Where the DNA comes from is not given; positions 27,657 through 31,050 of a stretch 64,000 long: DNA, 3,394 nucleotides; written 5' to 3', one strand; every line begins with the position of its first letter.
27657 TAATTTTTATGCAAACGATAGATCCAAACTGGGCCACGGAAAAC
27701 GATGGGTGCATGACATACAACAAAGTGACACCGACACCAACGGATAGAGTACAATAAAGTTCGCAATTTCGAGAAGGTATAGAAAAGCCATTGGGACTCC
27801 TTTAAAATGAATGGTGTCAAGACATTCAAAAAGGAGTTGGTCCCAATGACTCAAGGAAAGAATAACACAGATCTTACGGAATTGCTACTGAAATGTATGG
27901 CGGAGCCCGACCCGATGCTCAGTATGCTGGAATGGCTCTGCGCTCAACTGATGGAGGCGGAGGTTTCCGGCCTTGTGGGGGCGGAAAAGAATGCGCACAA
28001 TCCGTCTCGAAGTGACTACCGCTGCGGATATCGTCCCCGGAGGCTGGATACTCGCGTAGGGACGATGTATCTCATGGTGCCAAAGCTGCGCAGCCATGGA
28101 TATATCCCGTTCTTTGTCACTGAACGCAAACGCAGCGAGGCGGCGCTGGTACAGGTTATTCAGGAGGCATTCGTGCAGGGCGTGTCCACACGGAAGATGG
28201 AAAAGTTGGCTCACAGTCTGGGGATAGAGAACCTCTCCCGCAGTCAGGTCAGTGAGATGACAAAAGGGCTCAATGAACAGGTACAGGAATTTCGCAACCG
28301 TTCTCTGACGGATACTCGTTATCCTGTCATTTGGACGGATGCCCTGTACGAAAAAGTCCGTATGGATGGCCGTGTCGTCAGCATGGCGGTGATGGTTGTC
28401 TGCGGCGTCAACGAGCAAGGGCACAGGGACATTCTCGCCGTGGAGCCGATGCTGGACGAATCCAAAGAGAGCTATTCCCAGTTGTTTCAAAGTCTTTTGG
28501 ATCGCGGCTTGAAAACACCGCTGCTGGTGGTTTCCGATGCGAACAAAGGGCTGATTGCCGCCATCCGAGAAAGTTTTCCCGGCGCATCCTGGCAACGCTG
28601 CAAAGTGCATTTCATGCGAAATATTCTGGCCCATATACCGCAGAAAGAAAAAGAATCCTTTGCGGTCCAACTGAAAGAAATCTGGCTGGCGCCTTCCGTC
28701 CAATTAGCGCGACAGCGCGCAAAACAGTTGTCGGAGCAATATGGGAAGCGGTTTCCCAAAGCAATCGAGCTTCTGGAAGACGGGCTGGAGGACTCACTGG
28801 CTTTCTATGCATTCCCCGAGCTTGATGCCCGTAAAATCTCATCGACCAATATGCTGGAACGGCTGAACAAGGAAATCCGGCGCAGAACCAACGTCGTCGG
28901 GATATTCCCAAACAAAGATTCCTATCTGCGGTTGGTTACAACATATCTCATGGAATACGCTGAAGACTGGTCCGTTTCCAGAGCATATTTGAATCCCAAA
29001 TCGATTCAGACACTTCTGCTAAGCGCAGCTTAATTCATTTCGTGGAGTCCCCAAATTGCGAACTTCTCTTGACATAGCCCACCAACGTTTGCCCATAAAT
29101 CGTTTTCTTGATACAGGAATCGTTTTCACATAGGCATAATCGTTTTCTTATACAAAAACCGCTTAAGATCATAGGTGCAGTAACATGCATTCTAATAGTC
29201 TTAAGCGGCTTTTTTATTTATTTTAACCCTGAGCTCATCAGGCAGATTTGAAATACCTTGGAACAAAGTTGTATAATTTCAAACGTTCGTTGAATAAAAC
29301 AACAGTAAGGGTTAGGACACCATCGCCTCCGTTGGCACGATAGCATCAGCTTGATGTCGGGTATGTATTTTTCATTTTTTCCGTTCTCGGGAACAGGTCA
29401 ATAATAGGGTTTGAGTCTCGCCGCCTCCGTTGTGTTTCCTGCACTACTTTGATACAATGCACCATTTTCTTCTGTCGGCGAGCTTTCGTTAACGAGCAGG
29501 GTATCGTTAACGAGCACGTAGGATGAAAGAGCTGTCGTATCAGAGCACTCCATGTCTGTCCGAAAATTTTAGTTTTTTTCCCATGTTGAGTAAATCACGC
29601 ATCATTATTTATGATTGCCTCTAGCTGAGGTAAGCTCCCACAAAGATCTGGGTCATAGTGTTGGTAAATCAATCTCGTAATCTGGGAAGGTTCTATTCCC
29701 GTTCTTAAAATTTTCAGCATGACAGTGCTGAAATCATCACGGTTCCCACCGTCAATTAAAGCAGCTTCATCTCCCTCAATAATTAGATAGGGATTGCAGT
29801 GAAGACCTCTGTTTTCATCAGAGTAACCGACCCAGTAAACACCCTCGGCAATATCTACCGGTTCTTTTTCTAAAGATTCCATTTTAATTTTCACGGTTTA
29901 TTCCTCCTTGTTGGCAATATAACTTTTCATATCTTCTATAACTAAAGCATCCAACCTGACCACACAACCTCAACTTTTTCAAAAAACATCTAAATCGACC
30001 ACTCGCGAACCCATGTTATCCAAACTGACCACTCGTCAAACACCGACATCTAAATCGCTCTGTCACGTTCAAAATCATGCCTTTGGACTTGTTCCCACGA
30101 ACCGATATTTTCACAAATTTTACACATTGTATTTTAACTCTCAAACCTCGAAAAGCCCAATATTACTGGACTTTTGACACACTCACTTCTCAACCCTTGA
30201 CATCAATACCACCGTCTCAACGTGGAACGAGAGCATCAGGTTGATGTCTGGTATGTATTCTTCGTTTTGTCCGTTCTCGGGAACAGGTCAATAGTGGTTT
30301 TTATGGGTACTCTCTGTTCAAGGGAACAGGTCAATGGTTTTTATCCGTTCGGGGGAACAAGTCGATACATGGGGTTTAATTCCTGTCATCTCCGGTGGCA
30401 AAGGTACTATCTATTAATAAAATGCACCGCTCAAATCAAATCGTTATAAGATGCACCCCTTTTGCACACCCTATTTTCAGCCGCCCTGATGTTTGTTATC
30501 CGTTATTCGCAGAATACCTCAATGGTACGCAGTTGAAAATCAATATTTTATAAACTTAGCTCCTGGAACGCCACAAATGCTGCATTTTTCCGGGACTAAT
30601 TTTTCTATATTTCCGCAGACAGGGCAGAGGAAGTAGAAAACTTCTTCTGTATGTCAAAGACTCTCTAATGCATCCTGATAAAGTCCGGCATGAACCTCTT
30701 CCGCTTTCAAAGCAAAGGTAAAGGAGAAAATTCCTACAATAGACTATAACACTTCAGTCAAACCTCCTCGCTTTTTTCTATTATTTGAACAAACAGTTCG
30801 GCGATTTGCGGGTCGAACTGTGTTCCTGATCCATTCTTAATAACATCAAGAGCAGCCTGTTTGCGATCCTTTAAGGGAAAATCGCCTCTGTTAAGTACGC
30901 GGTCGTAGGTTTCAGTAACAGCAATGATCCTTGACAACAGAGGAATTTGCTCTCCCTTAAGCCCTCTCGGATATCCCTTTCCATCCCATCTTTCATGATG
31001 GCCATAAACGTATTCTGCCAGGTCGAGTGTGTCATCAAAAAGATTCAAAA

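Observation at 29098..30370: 1.3-kb non-coding tract packed with periodic direct repeats and iteron-like units flanking a truncated flavodiiron gene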

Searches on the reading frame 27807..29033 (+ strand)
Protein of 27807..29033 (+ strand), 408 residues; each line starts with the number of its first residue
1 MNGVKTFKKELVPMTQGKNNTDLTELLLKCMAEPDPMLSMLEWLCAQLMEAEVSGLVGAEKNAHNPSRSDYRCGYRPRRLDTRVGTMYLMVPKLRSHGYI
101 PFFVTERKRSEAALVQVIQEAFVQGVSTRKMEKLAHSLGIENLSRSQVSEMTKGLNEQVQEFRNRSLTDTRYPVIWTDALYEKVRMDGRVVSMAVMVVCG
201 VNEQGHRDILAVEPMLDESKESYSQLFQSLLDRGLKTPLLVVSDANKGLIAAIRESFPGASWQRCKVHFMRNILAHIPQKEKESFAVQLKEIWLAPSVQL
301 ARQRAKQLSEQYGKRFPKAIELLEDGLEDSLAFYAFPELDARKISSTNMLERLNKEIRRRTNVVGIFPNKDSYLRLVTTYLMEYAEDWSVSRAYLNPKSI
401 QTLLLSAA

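Call 10: search_protein_families(library=pfam, proteins=[window:27807-29033:+], max_evalue=0.01)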
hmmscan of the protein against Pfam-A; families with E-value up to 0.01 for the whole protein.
window:27807-29033:+ (408 aa): 2 families
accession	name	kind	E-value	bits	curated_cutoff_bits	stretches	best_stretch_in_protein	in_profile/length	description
PF00872.24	Transposase_mut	-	3.2e-115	385.5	21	1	29-389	18-377/379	Transposase, Mutator family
PF10551.15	MULE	-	9.1e-12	45.7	27.6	1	191-272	13-99/99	MULE transposase domain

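Call 14: find_encoding_contigs(protein=window:27807-29033:+, flank=5000, max_places=10)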
Protein window:27807-29033:+ (408 aa): 24 contigs read that carry it; 10 places shown.
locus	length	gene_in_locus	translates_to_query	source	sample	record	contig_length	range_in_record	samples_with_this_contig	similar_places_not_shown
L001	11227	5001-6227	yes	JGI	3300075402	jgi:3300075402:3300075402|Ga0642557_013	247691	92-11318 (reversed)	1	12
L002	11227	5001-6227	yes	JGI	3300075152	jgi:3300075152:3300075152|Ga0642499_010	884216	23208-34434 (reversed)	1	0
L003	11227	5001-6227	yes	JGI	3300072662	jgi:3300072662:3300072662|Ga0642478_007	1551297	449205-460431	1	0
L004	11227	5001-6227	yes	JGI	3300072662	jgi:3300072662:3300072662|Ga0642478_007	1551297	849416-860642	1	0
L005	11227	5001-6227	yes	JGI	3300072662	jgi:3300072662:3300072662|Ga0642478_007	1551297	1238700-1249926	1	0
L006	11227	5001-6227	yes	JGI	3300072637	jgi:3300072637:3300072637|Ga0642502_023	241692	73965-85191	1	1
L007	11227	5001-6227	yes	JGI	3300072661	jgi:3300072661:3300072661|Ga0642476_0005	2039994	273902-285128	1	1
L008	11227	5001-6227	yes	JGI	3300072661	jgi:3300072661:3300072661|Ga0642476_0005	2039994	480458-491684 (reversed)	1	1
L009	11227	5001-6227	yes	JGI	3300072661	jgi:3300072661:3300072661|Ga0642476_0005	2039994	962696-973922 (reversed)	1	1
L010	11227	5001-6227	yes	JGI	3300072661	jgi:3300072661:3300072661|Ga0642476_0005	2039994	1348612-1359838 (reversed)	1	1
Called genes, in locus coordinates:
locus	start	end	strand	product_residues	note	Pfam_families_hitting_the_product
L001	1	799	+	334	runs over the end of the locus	PF01510:Amidase_2, PF01476:LysM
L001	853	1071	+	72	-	PF20612:SHOCT_2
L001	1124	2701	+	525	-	PF00239:Resolvase, PF07508:Recombinase, PF13408:Zn_ribbon_recom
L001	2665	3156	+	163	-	PF07508:Recombinase (faint)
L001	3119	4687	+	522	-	PF00239:Resolvase, PF07508:Recombinase, PF13408:Zn_ribbon_recom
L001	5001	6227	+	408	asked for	PF00872:Transposase_mut, PF10551:MULE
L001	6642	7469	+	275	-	PF02110:HK, PF08543:Phos_pyr_kin, PF01256:Carb_kinase (weak)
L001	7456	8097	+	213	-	PF02581:TMP-TENI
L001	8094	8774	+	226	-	PF00702:Hydrolase, PF12710:HAD (weak), PF13419:HAD_2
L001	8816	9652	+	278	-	PF02133:Transp_cyt_pur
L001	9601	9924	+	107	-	-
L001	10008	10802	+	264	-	PF01256:Carb_kinase (faint), PF08543:Phos_pyr_kin, PF00294:PfkB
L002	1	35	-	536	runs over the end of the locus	PF01232:Mannitol_dh, PF08125:Mannitol_dh_C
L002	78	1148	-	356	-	PF03786:UxuA, PF01261:AP_endonuc_2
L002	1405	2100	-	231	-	-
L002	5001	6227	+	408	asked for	PF00872:Transposase_mut, PF10551:MULE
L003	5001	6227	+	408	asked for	PF00872:Transposase_mut, PF10551:MULE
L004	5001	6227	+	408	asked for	PF00872:Transposase_mut, PF10551:MULE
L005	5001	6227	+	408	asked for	PF00872:Transposase_mut, PF10551:MULE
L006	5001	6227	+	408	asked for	PF00872:Transposase_mut, PF10551:MULE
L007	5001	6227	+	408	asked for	PF00872:Transposase_mut, PF10551:MULE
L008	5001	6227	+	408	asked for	PF00872:Transposase_mut, PF10551:MULE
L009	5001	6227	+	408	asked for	PF00872:Transposase_mut, PF10551:MULE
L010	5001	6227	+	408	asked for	PF00872:Transposase_mut, PF10551:MULE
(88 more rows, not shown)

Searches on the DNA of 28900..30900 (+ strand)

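Call 4: search_rna_families(source=window, start=28900, end=30900, threshold=evalue, max_evalue=10, show_alignments=3)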
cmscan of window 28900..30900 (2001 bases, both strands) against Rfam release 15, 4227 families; matches with E-value up to 10: 6.
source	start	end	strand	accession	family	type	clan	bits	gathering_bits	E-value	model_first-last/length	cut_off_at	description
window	29091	29215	+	RF01480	rli52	Cis-reg;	-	24.8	70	0.67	1-95/95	no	Listeria sRNA rli52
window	29154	29212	-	RF04201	MIR7510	Gene; miRNA;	-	24.6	93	0.073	1-79/79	no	MIR7510 microRNA precursor family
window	29155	29213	+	RF04201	MIR7510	Gene; miRNA;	-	23.6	93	0.13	1-79/79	no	MIR7510 microRNA precursor family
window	29158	29207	+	RF03290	mir-9428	Gene; miRNA;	-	20.8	81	0.33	1-68/68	no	mir-9428 microRNA precursor family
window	29568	29645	-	RF04216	mir-509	Gene; miRNA;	CL00136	19.8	64.5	0.65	1-82/82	no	mir-509 microRNA precursor family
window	29142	29225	+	RF00885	MIR821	Gene; miRNA;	-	15.6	249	6.7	1-275/275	no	MIR821 microRNA precursor family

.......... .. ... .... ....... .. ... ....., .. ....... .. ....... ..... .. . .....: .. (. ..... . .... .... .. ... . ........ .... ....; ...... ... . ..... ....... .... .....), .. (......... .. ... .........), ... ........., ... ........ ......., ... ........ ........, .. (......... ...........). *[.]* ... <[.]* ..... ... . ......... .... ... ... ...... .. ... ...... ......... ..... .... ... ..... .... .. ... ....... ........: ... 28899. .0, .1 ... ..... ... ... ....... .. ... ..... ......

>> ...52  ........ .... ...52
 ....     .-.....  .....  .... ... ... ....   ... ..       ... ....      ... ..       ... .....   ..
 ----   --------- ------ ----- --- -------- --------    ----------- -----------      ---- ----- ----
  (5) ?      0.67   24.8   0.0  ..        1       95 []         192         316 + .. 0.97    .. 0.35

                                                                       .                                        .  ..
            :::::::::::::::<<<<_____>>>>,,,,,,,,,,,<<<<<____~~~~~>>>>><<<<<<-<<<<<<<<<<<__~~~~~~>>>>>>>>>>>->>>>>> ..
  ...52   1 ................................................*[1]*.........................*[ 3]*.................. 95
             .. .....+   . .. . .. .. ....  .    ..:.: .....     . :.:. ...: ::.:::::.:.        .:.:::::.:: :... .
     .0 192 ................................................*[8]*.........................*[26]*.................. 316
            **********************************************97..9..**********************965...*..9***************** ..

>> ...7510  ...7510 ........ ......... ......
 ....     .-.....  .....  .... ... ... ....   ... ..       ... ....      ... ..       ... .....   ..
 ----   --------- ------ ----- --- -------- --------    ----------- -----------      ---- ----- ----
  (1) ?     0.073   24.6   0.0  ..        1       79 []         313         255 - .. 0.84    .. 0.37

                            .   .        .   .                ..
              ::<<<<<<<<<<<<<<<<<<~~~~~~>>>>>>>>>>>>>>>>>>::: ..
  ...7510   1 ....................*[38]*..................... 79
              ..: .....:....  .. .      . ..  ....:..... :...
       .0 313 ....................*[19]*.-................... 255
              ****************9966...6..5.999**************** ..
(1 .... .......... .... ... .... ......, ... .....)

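Call 31: search_dna_similar(query=window:29940-30475:+, collection=plasmids, mode=distant, max_rows=30)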
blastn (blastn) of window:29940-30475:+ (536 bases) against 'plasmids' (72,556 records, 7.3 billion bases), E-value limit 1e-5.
Records with a match: 4; places in all: 5; records where one place covers at least 80% of the query: 0.
Best place of each record, by identity: 80-90% 1; 60-80% 3.
By first word of the organism name: Enterococcus 3; Peptoclostridium 1.
By predicted mobility (MOB-suite, as given by PLSDB): mobilizable 2; conjugative 1; non-mobilizable 1.
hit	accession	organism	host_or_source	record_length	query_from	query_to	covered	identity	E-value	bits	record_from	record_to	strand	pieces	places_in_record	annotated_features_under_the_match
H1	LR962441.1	Enterococcus faecalis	-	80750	200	346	27%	73.0%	2e-13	85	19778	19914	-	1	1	none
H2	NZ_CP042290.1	Enterococcus hirae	pig,Anal swab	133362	200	346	27%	72.3%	2e-12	81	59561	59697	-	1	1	none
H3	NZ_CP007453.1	Peptoclostridium acidaminophilum DSM 3953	black mud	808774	259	365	20%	78.5%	4e-15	91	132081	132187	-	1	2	none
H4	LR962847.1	Enterococcus faecalis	-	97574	200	285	16%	80.2%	7e-12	80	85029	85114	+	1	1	none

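Call 32: search_dna_similar(query=window:29940-30475:+, collection=phages, mode=distant, max_rows=30)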
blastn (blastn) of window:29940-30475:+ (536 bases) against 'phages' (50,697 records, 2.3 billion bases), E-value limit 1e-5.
Records with a match: 1; places in all: 1; records where one place covers at least 80% of the query: 0.
Best place of each record, by identity: 80-90% 1.
By first word of the organism name: phage 1.
By host as written in the record: - 1.
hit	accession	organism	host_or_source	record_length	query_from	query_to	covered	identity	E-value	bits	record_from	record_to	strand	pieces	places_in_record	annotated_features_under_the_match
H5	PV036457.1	phage IMGVR 15682261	human feces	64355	201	532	62%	84.8%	1e-97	361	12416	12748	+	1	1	hypothetical protein (x2)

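Call 33: get_annotated_region(hit=H1, flank=9000)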
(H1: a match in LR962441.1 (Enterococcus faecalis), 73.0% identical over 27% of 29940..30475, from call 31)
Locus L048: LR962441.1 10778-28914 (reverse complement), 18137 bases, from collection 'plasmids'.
description: Enterococcus faecalis isolate 28157_4#260 genome assembly, plasmid: 2
organism: Enterococcus faecalis (NCBI taxid 1351)
taxonomy: Bacteria; Bacillota; Bacilli; Lactobacillales; Enterococcaceae; Enterococcus; Enterococcus faecalis
host: -; source: -; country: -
typing (MOB-suite, as given by PLSDB): mobilizable; replicon rep_cluster_976; relaxase MOBC
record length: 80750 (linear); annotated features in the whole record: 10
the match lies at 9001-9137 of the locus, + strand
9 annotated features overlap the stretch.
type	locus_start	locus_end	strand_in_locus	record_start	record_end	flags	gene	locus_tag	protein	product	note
predicted_resistance_gene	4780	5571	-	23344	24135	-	aph(3')-IIIa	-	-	aminoglycoside O-phosphotransferase APH(3')-IIIa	predicted by amrfinderplus; class AMINOGLYCOSIDE; identity 100.0%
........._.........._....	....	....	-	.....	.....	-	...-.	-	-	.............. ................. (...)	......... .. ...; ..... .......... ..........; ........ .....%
predicted_resistance_gene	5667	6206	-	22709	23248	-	sat4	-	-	streptothricin N-acetyltransferase Sat4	predicted by amrfinderplus; class STREPTOTHRICIN; identity 100.0%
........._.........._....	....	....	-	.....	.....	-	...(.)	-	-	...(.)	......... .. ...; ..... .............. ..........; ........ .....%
predicted_resistance_gene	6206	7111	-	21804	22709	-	ant(6)-Ia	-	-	aminoglycoside nucleotidyltransferase ANT(6)-Ia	predicted by amrfinderplus; class AMINOGLYCOSIDE; identity 100.0%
predicted_resistance_gene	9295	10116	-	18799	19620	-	apmA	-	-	aminocyclitol acetyltransferase ApmA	predicted by amrfinderplus; class AMINOGLYCOSIDE; identity 100.0%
predicted_resistance_gene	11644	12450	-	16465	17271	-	spw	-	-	ANT(9) family aminoglycoside nucleotidyltransferase Spw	predicted by amrfinderplus; class AMINOGLYCOSIDE; identity 100.0%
predicted_resistance_gene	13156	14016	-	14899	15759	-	ant(6)-Ia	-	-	aminoglycoside nucleotidyltransferase ANT(6)-Ia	predicted by amrfinderplus; class AMINOGLYCOSIDE; identity 100.0%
predicted_resistance_gene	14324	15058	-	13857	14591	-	erm(B)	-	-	23S rRNA (adenine(2058)-N(6))-methyltransferase Erm(B)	predicted by amrfinderplus; class LINCOSAMIDE/MACROLIDE/STREPTOGRAMIN; identity 100.0%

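Call 34: get_annotated_region(hit=H5, flank=12000)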
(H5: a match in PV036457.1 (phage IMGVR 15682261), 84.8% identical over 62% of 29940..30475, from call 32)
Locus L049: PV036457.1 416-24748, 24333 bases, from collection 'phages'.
description: Phage IMGVR 15682261, complete genome.
organism: phage IMGVR 15682261 (NCBI taxid 3403688)
taxonomy: Viruses; Duplodnaviria; Heunggongvirae; Uroviricota; Caudoviricetes; Ca. Heliusvirales
host: -; source: human feces; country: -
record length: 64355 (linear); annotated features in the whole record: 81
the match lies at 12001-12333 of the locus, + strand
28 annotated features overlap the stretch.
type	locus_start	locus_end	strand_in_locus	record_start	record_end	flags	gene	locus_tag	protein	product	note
misc_feature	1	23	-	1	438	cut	-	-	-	-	similar to hypothetical protein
CDS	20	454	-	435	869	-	-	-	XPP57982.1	nucleoside 2-deoxyribosyltransferase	-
CDS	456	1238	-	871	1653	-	-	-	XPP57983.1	anti-repressor Ant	-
CDS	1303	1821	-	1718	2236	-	-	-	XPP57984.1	hypothetical protein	-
CDS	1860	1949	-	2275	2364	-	-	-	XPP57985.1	hypothetical protein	-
CDS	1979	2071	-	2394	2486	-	-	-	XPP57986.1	hypothetical protein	-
CDS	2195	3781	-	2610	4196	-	-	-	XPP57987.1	hypothetical protein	-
CDS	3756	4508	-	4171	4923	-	-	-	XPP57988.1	hypothetical protein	-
CDS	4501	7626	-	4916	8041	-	-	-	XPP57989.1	hypothetical protein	-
CDS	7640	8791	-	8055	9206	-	-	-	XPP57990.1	hypothetical protein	-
CDS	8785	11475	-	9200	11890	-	-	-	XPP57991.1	hypothetical protein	-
CDS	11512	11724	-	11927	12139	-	-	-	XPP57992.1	hypothetical protein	-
CDS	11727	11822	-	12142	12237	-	-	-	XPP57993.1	hypothetical protein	-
CDS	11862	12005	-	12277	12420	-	-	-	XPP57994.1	hypothetical protein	-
CDS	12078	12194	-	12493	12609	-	-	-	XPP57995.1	hypothetical protein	-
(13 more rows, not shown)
